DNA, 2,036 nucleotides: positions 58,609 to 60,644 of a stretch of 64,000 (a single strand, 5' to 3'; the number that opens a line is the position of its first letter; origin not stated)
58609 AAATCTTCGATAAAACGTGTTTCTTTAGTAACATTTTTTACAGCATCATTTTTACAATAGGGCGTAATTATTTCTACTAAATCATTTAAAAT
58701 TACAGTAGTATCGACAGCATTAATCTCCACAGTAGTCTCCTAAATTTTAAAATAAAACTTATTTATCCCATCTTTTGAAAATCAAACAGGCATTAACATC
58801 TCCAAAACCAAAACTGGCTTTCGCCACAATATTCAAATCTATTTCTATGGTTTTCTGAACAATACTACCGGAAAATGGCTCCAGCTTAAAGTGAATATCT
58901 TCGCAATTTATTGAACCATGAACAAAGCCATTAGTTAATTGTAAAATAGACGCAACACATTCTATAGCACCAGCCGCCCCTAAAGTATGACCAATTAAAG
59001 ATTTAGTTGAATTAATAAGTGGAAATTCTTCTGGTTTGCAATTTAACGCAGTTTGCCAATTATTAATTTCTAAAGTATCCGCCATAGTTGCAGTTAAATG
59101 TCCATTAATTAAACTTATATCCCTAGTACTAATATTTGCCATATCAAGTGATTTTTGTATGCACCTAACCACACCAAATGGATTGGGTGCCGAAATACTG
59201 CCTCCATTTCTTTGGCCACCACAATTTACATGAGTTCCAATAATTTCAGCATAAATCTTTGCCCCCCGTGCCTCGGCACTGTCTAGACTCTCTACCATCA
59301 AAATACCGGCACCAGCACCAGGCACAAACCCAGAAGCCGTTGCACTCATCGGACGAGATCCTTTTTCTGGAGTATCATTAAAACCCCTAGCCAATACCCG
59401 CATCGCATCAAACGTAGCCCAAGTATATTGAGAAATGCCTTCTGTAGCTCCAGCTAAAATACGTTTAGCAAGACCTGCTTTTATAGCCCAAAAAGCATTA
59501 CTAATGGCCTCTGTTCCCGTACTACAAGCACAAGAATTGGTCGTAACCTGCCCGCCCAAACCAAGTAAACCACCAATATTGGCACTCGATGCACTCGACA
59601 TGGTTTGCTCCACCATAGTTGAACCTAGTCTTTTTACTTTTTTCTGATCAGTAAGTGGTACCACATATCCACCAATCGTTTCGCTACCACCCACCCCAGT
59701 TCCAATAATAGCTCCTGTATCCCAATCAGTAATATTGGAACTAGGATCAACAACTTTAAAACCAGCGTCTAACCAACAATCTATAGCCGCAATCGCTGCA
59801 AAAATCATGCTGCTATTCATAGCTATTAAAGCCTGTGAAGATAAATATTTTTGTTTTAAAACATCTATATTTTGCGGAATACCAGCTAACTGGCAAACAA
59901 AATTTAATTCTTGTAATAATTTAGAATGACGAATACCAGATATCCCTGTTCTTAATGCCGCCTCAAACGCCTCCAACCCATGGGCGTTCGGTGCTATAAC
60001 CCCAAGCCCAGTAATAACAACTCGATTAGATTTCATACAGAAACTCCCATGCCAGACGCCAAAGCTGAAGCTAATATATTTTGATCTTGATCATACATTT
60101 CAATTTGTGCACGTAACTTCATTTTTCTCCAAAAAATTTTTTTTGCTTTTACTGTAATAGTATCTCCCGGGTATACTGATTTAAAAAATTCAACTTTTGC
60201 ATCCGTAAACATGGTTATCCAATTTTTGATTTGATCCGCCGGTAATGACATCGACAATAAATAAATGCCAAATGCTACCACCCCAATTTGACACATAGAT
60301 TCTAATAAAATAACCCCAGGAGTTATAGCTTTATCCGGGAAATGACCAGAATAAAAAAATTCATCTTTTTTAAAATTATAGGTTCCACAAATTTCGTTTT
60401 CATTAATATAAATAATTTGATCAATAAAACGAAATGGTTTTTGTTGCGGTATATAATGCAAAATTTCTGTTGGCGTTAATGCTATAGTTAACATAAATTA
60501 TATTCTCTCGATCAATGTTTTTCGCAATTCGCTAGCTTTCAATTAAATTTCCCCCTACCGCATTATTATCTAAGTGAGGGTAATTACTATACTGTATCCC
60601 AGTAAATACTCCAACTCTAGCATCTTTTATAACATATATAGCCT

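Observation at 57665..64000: Dedicated type-II-FAS-like operon ending in a PlsC-type acyltransferase, with no reductases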

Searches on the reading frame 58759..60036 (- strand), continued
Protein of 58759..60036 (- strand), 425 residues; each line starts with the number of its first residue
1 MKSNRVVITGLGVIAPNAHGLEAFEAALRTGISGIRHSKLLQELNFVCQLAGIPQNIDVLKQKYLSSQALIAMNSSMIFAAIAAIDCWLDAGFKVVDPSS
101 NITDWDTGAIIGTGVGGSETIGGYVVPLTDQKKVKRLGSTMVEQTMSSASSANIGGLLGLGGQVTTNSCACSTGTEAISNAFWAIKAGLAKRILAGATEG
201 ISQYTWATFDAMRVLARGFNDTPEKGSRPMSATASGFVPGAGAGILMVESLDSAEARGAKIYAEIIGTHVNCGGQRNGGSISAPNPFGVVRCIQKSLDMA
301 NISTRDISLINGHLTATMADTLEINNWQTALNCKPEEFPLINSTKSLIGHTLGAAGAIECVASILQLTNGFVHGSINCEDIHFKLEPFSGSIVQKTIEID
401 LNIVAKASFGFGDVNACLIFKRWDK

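Call 56: search_protein_families(library=ncbifam, proteins=[L065:5067-6197:+, L065:6197-6907:+, L065:6908-7960:+, L065:8066-8860:+, L065:8945-9505:+, L065:12113-14365:+, L065:4039-4488:+, L065:4545-5066:+], max_evalue=0.00001)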
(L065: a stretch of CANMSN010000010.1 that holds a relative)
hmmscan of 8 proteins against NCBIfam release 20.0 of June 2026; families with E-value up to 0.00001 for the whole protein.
L065:5067-6197:+ (376 aa): 46 families (the best 25 are shown)
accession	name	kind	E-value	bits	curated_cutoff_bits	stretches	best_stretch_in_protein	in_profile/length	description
TIGR02032.1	GG-red-SF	subfamily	1.2e-32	113.8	158.8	1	6-302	1-297/297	geranylgeranyl reductase family protein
NF049967.1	QhpG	equivalog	5.8e-22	78.2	240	1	8-337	1-320/423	flavin-dependent monooxygenase QhpG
NF038171.1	maturase_LodB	equivalog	3.5e-20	72.4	400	1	7-333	1-339/361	lysine-epsilon-oxidase maturase LodB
NF041080.1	DGGGPL_reductase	equivalog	1.1e-18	67.3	580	1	5-160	1-163/447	digeranylgeranylglycerophospholipid reductase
TIGR01988.1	Ubi-OHases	subfamily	1.3e-18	67.1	224.65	1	117-368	128-384/387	ubiquinone biosynthesis hydroxylase, UbiH/UbiF/VisC/COQ6 family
TIGR02023.1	BchP-ChlP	subfamily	1.9e-18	66.7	343.3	2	6-156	1-157/388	geranylgeranyl diphosphate reductase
NF005612.0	PRK07364.1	equivalog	9.9e-16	57.2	487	2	124-371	148-403/415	FAD-dependent hydroxylase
TIGR01984.1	UbiH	equivalog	1.3e-14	53.9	392.2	1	94-323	100-330/382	2-octaprenyl-6-methoxyphenyl hydroxylase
NF005788.0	PRK07608.1-3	equivalog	2e-14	53.2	478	1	110-344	121-355/388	UbiH/UbiF family hydroxylase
NF005313.0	PRK06847.1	subfamily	1.2e-13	50.8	372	1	6-301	5-315/375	hypothetical protein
NF033113.0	halo_ClmS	equivalog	2.7e-12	46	900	1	192-329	210-347/570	chloramphenicol-biosynthetic FADH2-dependent halogenase CmlS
NF005243.0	PRK06753.1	equivalog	1.6e-11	43.7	365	1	8-302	3-304/374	hypothetical protein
TIGR01292.1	TRX_reduct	equivalog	2.3e-11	43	343.45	0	6-38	1-33/300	thioredoxin-disulfide reductase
NF004356.0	PRK05732.1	equivalog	2.5e-11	43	384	0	4-39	2-40/395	2-octaprenyl-6-methoxyphenyl hydroxylase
NF038174.1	maturase_GoxB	equivalog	3.8e-11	42.6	400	1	7-164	2-165/358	glycine oxidase maturase GoxB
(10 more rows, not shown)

L065:6197-6907:+ (236 aa): 4 families
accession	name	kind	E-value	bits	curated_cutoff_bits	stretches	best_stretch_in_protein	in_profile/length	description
NF004851.0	PRK06202.1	equivalog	2.5e-38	131.8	243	1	9-231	9-226/237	hypothetical protein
TIGR01983.1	UbiG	equivalog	8e-07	28.6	102.95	1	42-179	24-163/228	bifunctional 2-polyprenyl-6-hydroxyphenol methylase/3-demethylubiquinol 3-O-methyltransferase UbiG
NF008992.0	PRK12335.1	equivalog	5.9e-06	25.6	303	1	55-163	115-217/289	SAM-dependent methyltransferase TehB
NF001244.0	PRK00216.1-5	equivalog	6.8e-06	25.5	216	1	53-136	39-122/236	bifunctional demethylmenaquinone methyltransferase/2-methoxy-6-polyprenyl-1,4-benzoquinol methylase UbiE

L065:6908-7960:+ (350 aa): 10 families
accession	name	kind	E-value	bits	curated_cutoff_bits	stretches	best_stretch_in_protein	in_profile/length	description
NF042429.2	DHPHCoAsyn_DpgA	equivalog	1.3e-50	172.3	425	1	39-350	27-350/350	3,5-dihydroxyphenylacetyl-CoA synthase DpgA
NF006829.0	PRK09352.1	subfamily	1.1e-21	77.2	249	1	79-350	53-321/322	beta-ketoacyl-ACP synthase 3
TIGR00747.1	fabH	subfamily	2.6e-17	62.9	292.1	1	81-349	53-321/322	beta-ketoacyl-ACP synthase III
NF005703.0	PRK07515.1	equivalog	1.2e-15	57.3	304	1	81-348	98-370/373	beta-ketoacyl-ACP synthase III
NF005541.0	PRK07204.1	equivalog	1.8e-11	44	402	0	80-204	53-173/329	beta-ketoacyl-ACP synthase III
NF006720.0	PRK09258.1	equivalog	5.6e-08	32.5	285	0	256-350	246-338/338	3-oxoacyl-ACP synthase III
NF004623.0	PRK05963.1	equivalog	9e-08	31.8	437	0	258-348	238-326/328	beta-ketoacyl-ACP synthase III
NF053539.1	resorcinol_DarB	exception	2.3e-07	30.3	550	0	254-336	276-360/377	dialkylresorcinol biosynthesis protein DarB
NF005293.2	PRK06816.1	subfamily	5.1e-07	29.1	450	0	5-180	3-161/378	StlD/DarB family beta-ketosynthase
NF003274.0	PRK04262.1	equivalog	7.7e-07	28.4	244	1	77-343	49-301/347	hydroxymethylglutaryl-CoA synthase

L065:8066-8860:+ (264 aa): 188 families (the best 25 are shown)
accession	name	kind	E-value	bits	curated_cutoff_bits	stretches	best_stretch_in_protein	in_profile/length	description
NF005975.0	PRK08063.1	equivalog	6e-44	150.2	328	1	7-262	3-247/250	enoyl-[acyl-carrier-protein] reductase FabL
NF005559.1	PRK07231.1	subfamily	1.9e-33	116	215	1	7-261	3-247/249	glucose 1-dehydrogenase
NF009466.0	PRK12826.1-2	subfamily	1.6e-30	106.4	222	1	7-262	2-245/248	3-oxoacyl-ACP reductase FabG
NF004791.0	PRK06138.1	equivalog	4.6e-30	104.7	312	1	8-261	5-249/252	SDR family oxidoreductase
NF004197.0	PRK05653.1-1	equivalog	1.7e-28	99.9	332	1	7-261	6-246/249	3-oxoacyl-ACP reductase FabG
TIGR01830.1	3oxo_ACP_reduc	equivalog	1.8e-28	99.9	297.75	1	11-260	1-237/239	3-oxoacyl-[acyl-carrier-protein] reductase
NF004778.0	PRK06124.1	equivalog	3.4e-27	95.5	303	1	2-261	5-252/256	SDR family oxidoreductase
NF006693.0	PRK09242.1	equivalog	4.6e-27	94.8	328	1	5-260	7-252/258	SDR family oxidoreductase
NF006267.0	PRK08416.1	equivalog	6.6e-27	94.7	369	1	7-261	7-257/260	enoyl-ACP reductase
NF005752.0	PRK07576.1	subfamily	8e-26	90.9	321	1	3-263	4-252/271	SDR family oxidoreductase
NF049979.1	AlphHSDSHdhA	equivalog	3.8e-25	88.8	350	1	7-261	2-246/258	7alpha-hydroxysteroid dehydrogenase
NF009464.0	PRK12824.1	subfamily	4.3e-25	88.8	269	1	9-262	3-243/245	3-oxoacyl-ACP reductase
NF004200.0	PRK05653.1-5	equivalog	3e-24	85.9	273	1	9-260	3-240/242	3-oxoacyl-ACP reductase FabG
NF053701.1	CsHdxCHCADhChcB2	equivalog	7.1e-24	84.7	350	1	8-260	3-241/245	cis-4-hydroxycyclohexanecarboxylate dehydrogenase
NF052558.1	MBtsdlDhBudC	equivalog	1e-23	84.2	270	1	8-261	3-241/250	meso-2,3-butanediol dehydrogenase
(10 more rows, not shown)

L065:8945-9505:+ (186 aa): 1 family
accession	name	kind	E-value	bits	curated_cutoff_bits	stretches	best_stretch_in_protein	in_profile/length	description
NF047646.1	REP_Tyr_transpos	equivalog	3e-13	49.9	80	1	18-140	18-146/146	REP-associated tyrosine transposase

L065:12113-14365:+ (750 aa): 9 families
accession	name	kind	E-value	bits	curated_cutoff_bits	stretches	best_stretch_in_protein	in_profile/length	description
TIGR00921.1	2A067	subfamily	1.2e-60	205.4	351.9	2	396-749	2-347/733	hydrophobe/amphiphile efflux-3 (HAE3) family transporter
TIGR00833.1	actII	subfamily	1.7e-25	89.5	874.7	2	532-745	110-329/910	MMPL family RND transporter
TIGR03480.1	HpnN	hypoth_equivalog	1.4e-22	79.6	751.85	2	577-747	695-858/862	hopanoid biosynthesis associated RND transporter like protein HpnN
NF052374.1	HopndTporHpnN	equivalog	1.3e-11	43.4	1100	0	601-746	279-424/858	hopanoid transporter HpnN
TIGR00918.1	2A060602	subfamily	8.4e-09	33.6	1120.4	1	639-745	448-554/1145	transmembrane receptor Patched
TIGR00966.2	transloc_SecF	equivalog_domain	1.1e-08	34.9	160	1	131-349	51-263/279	protein translocase subunit SecF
NF000282.2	RND_permease_1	subfamily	4.2e-08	31.6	1250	0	595-744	338-491/1029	multidrug efflux RND transporter permease subunit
NF006353.0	PRK08578.1-1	subfamily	2.6e-07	30.4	282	1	555-739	81-261/281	preprotein translocase subunit SecF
TIGR00915.1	2A0602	subfamily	6.9e-06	24.2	940.35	0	594-744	338-492/1050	efflux RND transporter permease subunit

L065:4039-4488:+ (149 aa): 0 families

L065:4545-5066:+ (173 aa): 1 family
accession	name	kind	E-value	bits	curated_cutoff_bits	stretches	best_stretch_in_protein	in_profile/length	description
NF002994.0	PRK03757.1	equivalog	1e-14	54.7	232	1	23-165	32-182/191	YceI family protein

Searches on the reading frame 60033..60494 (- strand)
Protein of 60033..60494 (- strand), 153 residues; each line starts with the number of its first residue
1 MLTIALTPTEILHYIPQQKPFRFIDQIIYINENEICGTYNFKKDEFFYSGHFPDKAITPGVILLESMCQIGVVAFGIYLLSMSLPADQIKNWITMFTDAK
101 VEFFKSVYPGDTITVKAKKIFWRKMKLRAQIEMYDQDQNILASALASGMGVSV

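Call 3: search_protein_families(library=pfam, proteins=[window:60033-60494:-], max_evalue=0.01)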
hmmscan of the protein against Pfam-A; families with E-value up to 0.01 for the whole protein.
window:60033-60494:- (153 aa): 3 families
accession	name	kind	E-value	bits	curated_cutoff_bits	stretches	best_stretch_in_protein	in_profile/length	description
PF07977.19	FabA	-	9.4e-15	54.9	23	1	16-124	2-117/138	FabA-like domain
PF13279.12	4HBT_2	-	0.00013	22.8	25.5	1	91-151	43-104/122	Thioesterase-like superfamily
PF01575.25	MaoC_dehydratas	-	0.0049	16.9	27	1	87-120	64-102/123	MaoC like domain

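Call 4: search_protein_families(library=ncbifam, proteins=[window:60033-60494:-], max_evalue=0.01)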
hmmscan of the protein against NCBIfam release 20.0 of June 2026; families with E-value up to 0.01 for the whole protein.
window:60033-60494:- (153 aa): 6 families
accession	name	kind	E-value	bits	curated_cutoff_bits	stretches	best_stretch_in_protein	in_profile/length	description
NF009667.0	PRK13188.1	equivalog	1.1e-22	80.4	465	1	8-121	323-430/464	bifunctional UDP-3-O-[3-hydroxymyristoyl] N-acetylglucosamine deacetylase/3-hydroxyacyl-ACP dehydratase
NF000582.1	PRK00006.1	equivalog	1.1e-20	74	113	1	9-131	3-119/137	3-hydroxyacyl-ACP dehydratase FabZ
TIGR01750.1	fabZ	equivalog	4.4e-19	68.7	155.15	1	9-132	4-124/141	3-hydroxyacyl-ACP dehydratase FabZ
NF058663.1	cispen_cyc_AmcE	equivalog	1.4e-10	41.4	140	1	8-136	6-131/153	cispentacin biosynthesis cyclizing decarboxylase AmcE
NF003509.0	PRK05174.1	equivalog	0.0014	18.4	124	1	34-79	54-95/172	bifunctional 3-hydroxydecanoyl-ACP dehydratase/trans-2-decenoyl-ACP isomerase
TIGR01749.1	fabA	equivalog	0.01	15.8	238.15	0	34-71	51-88/169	3-hydroxyacyl-[acyl-carrier-protein] dehydratase FabA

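Call 28: search_solved_structures(query=window:60033-60494:-, max_evalue=0.001)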
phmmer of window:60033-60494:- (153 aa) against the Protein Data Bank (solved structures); distinct sequences matched with E-value up to 0.001: 21.
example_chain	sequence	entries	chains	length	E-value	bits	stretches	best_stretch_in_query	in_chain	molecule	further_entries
7qv0_A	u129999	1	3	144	3.4e-17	66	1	10-116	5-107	Beta-hydroxyacyl-(Acyl-carrier-protein) dehydratase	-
8ayb_A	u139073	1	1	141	9.2e-17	64.6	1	10-116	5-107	Beta-hydroxyacyl-(Acyl-carrier-protein) dehydratase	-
8ayc_A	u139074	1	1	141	3e-16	62.9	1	10-116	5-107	Beta-hydroxyacyl-(Acyl-carrier-protein) dehydratase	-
8ayi_A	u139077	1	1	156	4.2e-16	62.5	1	10-116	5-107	Beta-hydroxyacyl-(Acyl-carrier-protein) dehydratase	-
8ayd_AA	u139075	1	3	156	3.3e-14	56.3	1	10-133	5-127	3-hydroxyacyl-[acyl-carrier-protein] dehydratase FabZ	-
1z6b_A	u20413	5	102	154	4.2e-14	56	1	10-123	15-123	fatty acid synthesis protein | Beta-hydroxyacyl-ACP dehydratase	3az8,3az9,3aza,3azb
1zhg_A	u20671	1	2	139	6.2e-14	55.5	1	13-123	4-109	beta hydroxyacyl-acyl carrier protein dehydratase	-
2okh_A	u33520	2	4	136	1.2e-13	54.6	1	15-123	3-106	Beta-hydroxyacyl-ACP dehydratase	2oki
1u1z_A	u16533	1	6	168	1.1e-12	51.4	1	9-124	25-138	(3R)-hydroxymyristoyl-[acyl carrier protein] dehydratase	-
4zw0_A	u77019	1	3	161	5.5e-11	45.9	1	9-121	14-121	3-hydroxyacyl-[acyl-carrier-protein] dehydratase FabZ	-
6n3p_A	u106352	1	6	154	1.8e-10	44.2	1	6-76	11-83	3-hydroxyacyl-[acyl-carrier-protein] dehydratase FabZ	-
6ihc_A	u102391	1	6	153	4.6e-10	42.9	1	10-115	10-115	3-hydroxyacyl-[acyl-carrier-protein] dehydratase FabZ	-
5bux_A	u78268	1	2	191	4.7e-10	42.9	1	8-77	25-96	3-hydroxyacyl-[acyl-carrier-protein] dehydratase FabZ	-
5buw_A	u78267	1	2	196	5e-10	42.8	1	8-76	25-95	3-hydroxyacyl-[acyl-carrier-protein] dehydratase FabZ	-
2glv_A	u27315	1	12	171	6.5e-10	42.4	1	10-115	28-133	(3R)-hydroxymyristoyl-acyl carrier protein dehydratase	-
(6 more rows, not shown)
